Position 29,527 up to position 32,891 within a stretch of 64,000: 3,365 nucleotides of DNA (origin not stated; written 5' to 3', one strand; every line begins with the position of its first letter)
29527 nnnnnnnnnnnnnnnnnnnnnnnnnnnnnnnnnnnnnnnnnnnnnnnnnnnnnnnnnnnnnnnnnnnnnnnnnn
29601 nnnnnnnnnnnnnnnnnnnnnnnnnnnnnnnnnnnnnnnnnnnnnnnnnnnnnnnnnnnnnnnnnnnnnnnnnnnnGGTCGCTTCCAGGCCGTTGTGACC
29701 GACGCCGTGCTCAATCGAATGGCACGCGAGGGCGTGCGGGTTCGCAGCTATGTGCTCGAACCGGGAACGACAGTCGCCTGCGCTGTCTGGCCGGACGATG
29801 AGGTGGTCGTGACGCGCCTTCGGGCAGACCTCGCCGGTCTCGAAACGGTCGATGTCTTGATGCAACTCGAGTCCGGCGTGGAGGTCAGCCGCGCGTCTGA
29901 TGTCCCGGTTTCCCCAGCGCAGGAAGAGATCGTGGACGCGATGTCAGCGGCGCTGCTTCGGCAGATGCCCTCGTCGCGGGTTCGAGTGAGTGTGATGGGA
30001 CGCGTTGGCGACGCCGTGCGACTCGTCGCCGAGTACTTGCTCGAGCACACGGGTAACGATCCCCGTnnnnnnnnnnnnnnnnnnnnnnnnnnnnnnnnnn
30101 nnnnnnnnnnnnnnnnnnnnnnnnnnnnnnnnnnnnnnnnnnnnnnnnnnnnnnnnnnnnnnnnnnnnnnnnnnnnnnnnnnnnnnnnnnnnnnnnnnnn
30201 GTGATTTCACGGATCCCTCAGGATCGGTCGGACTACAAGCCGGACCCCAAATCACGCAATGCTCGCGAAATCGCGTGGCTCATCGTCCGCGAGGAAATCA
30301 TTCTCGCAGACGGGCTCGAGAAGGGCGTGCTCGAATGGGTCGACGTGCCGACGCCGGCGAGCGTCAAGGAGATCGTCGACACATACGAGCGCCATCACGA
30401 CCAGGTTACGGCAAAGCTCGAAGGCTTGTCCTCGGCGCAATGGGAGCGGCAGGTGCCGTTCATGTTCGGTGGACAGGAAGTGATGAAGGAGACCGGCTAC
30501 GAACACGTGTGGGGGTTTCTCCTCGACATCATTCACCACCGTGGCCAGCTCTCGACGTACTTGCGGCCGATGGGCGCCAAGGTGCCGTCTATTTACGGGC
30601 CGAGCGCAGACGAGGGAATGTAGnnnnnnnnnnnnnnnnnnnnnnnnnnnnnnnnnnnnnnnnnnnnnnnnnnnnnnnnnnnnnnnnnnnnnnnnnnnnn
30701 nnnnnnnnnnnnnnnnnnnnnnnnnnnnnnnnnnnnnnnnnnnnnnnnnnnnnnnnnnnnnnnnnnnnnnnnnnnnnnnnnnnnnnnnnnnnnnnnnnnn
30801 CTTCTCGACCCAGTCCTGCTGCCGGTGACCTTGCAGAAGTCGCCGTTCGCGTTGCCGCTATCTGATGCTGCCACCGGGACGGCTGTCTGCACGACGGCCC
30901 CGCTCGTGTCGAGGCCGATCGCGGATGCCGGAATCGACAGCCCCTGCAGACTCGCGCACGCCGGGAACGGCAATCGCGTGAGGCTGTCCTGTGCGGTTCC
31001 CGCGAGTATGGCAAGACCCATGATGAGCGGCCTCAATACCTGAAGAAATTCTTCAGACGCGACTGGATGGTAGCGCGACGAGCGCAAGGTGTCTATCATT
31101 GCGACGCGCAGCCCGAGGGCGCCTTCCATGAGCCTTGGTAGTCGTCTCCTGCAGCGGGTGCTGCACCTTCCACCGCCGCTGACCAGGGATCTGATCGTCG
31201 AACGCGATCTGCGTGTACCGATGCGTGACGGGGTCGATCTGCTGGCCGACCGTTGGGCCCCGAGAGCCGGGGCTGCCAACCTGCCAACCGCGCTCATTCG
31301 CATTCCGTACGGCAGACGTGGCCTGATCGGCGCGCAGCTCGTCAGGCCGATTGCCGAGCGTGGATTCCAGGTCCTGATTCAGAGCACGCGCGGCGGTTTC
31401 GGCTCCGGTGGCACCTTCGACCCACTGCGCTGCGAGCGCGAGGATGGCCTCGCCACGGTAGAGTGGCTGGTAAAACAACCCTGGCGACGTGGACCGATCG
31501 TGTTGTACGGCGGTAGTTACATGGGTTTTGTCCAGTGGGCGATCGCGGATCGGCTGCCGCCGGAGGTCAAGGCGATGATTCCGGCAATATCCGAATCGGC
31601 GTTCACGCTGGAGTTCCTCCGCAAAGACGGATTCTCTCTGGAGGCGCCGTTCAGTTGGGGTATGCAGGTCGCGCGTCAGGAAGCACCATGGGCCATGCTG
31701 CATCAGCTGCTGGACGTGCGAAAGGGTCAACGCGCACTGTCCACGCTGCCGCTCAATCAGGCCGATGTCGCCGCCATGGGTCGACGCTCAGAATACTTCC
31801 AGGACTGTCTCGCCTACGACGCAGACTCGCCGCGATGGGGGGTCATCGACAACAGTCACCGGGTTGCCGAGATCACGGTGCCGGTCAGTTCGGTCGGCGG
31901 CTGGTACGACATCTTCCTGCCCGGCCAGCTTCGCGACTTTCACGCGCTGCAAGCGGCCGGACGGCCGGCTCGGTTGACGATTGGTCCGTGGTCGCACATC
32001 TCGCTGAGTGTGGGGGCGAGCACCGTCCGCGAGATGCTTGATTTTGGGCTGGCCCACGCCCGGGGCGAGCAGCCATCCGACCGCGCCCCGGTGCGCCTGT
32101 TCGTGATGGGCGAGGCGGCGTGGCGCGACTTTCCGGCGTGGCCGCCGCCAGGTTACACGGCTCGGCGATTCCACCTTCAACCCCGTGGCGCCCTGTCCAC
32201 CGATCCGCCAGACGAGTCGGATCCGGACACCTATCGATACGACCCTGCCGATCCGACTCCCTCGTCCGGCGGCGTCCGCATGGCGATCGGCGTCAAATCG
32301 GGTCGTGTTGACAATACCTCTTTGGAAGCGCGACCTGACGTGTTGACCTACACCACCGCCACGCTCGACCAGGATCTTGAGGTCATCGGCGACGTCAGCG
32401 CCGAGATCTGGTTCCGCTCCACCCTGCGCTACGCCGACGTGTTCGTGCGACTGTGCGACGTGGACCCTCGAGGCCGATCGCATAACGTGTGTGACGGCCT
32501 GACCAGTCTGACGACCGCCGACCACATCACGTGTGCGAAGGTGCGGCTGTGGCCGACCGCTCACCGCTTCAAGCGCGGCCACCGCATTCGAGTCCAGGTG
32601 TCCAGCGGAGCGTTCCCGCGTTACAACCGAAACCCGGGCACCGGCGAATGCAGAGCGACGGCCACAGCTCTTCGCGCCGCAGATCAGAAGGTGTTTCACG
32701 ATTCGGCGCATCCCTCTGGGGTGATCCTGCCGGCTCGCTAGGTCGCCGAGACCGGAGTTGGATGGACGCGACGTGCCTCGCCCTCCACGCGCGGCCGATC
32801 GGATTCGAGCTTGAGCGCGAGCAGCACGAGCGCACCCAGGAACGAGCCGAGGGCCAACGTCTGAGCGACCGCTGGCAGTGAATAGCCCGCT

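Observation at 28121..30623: Di-iron (ODP/flavodiiron-type) MBL-fold protein translationally coupled to an ECF sigma factor, a soluble ZAS anti-sigma factor and a DinB protein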

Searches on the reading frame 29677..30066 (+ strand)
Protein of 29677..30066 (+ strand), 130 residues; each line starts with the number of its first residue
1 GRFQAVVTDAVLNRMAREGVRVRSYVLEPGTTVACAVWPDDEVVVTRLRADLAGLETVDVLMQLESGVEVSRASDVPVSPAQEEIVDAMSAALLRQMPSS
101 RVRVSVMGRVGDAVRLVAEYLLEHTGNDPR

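Call 70: find_homologous_proteins(query=A4, max_evalue=0.001)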
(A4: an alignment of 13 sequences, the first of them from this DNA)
Query A4 (13 sequences) (130 aa, profile of the alignment): 733 proteins with E <= 0.001 among 8000 candidates; the best 120 are listed.
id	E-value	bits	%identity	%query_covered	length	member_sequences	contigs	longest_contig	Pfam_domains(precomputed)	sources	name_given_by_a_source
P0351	1.1e-53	198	57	100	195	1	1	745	PF13490.12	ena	-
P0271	2.2e-52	194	100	100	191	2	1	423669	-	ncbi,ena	-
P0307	2.2e-51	191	51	100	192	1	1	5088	-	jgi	jgi:hypothetical protein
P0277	1.1e-50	189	53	100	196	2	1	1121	PF13490.12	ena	-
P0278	1.5e-50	188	53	100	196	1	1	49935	-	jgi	jgi:hypothetical protein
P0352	2.2e-50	188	53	100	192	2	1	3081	PF13490.12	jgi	-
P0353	3.4e-50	187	54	95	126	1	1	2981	-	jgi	jgi:hypothetical protein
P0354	6.1e-50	186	53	97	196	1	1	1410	PF13490.12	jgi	jgi:hypothetical protein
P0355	8.3e-50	186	48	100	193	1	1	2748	-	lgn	-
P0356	1.2e-49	185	46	100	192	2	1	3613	-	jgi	jgi:hypothetical protein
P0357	1.7e-49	185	47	100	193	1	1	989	-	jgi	-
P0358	4.0e-49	184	52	100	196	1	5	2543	-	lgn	-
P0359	5.1e-49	183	47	100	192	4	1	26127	-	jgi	jgi:hypothetical protein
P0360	8.1e-49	183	49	98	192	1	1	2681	-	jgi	jgi:anti-sigma factor RsiW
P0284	1.0e-48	182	52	100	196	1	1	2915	PF13490.12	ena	-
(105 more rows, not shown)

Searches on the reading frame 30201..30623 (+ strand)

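Call 3: search_protein_families(library=pfam, proteins=[window:30201-30623:+], max_evalue=0.1)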
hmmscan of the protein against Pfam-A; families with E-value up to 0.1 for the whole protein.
window:30201-30623:+ (140 aa): 2 families
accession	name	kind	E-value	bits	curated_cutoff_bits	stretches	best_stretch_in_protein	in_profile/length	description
PF05163.17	DinB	-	1.6e-07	31.9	23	1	2-136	23-157/165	DinB family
PF12867.12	DinB_2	-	0.00095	20.1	24.8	1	6-117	17-128/128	DinB superfamily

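Call 4: search_protein_families(library=ncbifam, proteins=[window:30201-30623:+], max_evalue=0.1)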
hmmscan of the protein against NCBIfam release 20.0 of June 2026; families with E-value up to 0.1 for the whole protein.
window:30201-30623:+ (140 aa): 0 families

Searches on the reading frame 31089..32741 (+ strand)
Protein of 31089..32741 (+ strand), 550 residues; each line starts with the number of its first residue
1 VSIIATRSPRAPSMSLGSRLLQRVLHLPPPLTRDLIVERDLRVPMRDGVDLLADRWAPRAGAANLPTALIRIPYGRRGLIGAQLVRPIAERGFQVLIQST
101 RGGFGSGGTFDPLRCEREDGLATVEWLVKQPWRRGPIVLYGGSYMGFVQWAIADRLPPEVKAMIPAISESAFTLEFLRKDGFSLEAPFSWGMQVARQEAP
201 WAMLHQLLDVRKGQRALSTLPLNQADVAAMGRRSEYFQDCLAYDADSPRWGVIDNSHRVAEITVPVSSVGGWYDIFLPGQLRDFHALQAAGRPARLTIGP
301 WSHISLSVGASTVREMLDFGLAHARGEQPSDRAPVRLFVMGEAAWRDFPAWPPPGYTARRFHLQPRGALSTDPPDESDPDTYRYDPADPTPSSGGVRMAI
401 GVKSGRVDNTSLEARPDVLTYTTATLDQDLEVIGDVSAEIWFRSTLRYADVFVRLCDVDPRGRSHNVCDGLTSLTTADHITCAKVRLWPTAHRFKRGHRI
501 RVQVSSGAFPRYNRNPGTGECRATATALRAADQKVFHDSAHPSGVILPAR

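Call 62: search_protein_families(library=pfam, proteins=[window:31089-32741:+], max_evalue=0.01)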
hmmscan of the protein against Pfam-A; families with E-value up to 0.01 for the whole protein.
window:31089-32741:+ (550 aa): 2 families
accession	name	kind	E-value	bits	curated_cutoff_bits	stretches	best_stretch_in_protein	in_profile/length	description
PF02129.25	Peptidase_S15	-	2.2e-43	149.3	23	1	47-304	1-261/262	X-Pro dipeptidyl-peptidase (S15 family)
PF08530.16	PepX_C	-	2.2e-36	126.2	22.5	1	332-545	6-216/217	X-Pro dipeptidyl-peptidase C-terminal non-catalytic domain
